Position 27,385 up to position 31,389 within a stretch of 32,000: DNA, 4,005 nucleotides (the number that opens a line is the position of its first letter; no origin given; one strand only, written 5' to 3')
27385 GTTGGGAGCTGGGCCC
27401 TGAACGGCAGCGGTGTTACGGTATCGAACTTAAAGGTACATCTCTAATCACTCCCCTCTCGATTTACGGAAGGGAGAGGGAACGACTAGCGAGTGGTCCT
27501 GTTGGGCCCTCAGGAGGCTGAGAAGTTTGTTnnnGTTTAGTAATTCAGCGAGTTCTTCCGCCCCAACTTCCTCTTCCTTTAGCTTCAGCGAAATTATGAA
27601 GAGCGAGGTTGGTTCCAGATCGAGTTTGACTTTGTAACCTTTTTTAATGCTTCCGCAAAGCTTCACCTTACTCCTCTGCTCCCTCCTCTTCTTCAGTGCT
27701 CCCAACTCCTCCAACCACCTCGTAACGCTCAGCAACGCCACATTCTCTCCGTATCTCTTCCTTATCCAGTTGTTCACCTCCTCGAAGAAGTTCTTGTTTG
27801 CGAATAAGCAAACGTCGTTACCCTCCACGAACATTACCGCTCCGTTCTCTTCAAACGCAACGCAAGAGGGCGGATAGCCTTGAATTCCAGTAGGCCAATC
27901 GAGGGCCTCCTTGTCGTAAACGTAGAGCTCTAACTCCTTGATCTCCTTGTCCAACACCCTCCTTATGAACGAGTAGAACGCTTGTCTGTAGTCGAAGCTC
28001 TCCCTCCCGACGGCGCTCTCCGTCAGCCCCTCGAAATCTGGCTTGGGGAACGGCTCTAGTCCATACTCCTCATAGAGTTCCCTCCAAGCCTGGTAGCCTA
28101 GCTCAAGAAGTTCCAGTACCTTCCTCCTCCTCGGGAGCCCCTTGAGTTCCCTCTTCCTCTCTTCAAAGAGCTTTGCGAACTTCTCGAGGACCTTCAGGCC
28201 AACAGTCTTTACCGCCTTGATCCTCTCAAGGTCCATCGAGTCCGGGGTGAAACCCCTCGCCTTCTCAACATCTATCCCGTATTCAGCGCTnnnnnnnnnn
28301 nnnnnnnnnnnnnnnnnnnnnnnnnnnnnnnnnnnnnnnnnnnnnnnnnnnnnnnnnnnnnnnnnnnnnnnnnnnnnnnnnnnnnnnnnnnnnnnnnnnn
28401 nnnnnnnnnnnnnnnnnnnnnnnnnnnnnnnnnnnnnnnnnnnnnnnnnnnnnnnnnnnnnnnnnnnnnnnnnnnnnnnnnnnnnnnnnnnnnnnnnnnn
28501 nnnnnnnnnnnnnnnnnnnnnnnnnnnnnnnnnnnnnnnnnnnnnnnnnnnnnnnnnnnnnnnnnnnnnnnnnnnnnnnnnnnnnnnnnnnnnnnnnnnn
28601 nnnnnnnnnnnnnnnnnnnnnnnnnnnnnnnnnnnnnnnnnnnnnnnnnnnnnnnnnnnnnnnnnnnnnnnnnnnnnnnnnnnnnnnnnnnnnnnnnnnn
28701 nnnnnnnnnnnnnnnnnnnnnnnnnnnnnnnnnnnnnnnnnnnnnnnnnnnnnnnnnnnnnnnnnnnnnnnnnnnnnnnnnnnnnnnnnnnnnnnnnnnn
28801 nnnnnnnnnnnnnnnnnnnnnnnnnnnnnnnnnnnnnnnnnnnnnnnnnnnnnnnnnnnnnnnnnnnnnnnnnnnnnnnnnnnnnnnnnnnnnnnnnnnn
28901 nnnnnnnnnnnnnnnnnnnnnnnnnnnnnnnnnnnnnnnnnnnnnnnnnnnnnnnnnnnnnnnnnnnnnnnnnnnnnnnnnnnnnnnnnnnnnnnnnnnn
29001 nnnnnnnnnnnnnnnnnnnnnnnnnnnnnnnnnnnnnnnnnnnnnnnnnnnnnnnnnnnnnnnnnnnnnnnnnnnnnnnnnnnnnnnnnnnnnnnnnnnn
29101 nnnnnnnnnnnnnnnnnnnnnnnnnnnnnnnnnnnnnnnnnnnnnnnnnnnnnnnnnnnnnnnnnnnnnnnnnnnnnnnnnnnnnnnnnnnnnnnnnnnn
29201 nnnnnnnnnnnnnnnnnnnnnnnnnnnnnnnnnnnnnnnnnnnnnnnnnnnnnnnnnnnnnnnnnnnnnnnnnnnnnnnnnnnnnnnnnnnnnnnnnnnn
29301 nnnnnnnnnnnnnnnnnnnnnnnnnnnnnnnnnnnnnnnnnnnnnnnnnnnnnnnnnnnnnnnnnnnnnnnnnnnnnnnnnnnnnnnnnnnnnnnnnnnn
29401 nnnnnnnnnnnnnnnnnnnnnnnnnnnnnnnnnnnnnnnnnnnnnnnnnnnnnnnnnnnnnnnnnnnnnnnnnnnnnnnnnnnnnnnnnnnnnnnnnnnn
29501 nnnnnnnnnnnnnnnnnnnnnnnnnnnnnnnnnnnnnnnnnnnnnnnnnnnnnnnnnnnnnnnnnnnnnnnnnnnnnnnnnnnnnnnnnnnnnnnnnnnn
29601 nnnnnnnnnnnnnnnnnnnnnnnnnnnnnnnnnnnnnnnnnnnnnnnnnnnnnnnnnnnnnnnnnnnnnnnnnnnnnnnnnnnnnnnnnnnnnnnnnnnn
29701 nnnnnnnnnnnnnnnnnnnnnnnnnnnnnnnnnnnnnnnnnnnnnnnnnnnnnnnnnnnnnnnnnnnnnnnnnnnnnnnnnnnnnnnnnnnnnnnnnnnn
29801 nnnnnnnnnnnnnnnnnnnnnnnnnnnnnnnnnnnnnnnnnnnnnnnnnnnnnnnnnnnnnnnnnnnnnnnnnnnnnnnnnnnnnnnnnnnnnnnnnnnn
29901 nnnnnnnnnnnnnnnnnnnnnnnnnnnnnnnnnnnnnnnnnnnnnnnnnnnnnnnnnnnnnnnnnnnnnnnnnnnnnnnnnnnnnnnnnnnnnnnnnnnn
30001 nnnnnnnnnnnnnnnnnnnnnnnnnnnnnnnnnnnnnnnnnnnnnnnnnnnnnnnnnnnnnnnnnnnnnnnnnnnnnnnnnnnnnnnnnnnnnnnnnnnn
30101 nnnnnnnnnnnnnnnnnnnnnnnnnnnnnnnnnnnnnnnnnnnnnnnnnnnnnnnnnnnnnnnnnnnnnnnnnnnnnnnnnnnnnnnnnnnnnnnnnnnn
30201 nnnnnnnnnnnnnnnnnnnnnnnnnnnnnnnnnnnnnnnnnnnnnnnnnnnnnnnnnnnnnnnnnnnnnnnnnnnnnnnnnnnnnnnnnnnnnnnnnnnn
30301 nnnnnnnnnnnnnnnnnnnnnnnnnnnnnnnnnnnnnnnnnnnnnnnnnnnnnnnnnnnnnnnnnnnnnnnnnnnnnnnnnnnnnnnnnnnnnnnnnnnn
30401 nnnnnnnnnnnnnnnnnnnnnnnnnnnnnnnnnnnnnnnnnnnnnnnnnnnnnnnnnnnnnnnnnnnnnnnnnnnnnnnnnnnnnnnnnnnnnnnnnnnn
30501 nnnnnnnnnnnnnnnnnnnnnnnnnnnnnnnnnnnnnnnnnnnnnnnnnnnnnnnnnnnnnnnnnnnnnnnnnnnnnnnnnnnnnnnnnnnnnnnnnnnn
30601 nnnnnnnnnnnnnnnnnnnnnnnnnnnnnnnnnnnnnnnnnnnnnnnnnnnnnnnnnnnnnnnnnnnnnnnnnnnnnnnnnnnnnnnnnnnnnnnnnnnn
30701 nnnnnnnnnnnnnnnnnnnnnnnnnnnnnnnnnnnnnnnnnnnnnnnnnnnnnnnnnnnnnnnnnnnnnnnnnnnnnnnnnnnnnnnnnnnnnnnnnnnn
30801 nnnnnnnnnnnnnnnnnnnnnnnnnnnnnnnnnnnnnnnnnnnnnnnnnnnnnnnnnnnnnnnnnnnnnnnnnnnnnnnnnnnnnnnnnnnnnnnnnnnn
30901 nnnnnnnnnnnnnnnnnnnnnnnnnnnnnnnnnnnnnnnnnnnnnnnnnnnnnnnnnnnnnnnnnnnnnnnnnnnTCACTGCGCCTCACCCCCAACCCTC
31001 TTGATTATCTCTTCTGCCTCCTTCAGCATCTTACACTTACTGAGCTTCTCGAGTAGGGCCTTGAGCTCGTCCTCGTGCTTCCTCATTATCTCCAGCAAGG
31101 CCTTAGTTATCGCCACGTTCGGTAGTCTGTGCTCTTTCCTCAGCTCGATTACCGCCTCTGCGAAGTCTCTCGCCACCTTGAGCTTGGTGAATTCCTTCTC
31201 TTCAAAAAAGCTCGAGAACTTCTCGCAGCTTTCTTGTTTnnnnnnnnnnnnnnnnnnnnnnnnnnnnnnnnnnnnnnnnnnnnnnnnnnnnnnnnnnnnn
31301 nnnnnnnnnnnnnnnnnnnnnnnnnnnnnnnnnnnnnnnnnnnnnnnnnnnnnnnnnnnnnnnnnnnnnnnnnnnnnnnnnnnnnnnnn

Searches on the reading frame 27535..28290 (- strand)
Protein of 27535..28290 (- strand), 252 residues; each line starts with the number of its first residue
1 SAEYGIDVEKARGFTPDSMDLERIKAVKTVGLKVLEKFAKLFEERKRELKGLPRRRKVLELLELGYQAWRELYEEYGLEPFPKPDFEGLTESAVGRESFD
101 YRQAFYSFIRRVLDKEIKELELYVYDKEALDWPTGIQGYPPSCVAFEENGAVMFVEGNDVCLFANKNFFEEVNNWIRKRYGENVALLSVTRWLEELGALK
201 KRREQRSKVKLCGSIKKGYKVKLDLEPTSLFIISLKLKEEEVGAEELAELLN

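Call 83: predict_structure(alignment_id=A8)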
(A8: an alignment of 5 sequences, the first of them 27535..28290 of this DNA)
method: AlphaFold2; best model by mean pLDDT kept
length: 252 residues; sequences in the alignment: 5
mean_pLDDT: 55.1   pTM: 0.39
mean pLDDT of the five models: 55.1, 51.7, 47.5, 46.1, 43.8
residues with pLDDT >= 90: 0; 70-90: 45; 50-70: 112; < 50: 95
segments of 3 or more residues with pLDDT < 50: 1-19, 23-25, 88-98, 116-120, 131-139, 197-218, 226-240, 249-252
pLDDT, mean of each block of 10 residues (from residue 1): 33 39 53 71 81 72 76 69 58 45 59 53 51 43 63 58 67 69 58 50 35 41 45 43 49 39
secondary structure, 60 per line:
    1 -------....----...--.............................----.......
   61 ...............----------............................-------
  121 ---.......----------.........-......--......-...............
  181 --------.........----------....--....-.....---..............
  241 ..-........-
elements in order: H8-11 H21-49 H54-75 H86-113 E124-126 H127-130 H141-149 E151-156 E159-164 H166-180 H189-197 E208-211 E214-217 E219-223 H227-242 H244-251

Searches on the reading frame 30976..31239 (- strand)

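Call 74: search_protein_families(library=ncbifam, proteins=[window:30976-31239:-], max_evalue=0.1)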
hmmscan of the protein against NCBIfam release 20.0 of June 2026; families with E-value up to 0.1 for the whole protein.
window:30976-31239:- (87 aa): 2 families
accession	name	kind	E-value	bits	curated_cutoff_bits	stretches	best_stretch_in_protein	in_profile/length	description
NF002958.0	PRK03620.1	subfamily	0.043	12.6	278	1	13-83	231-300/307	5-dehydro-4-deoxyglucarate dehydratase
TIGR03249.1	KdgD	equivalog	0.071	12.2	373.95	1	14-82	231-298/299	5-dehydro-4-deoxyglucarate dehydratase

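Call 99: search_protein_families(library=phrogs, proteins=[window:30976-31239:-], max_evalue=0.01)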
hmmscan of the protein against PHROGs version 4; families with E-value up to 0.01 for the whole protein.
window:30976-31239:- (87 aa): 0 families
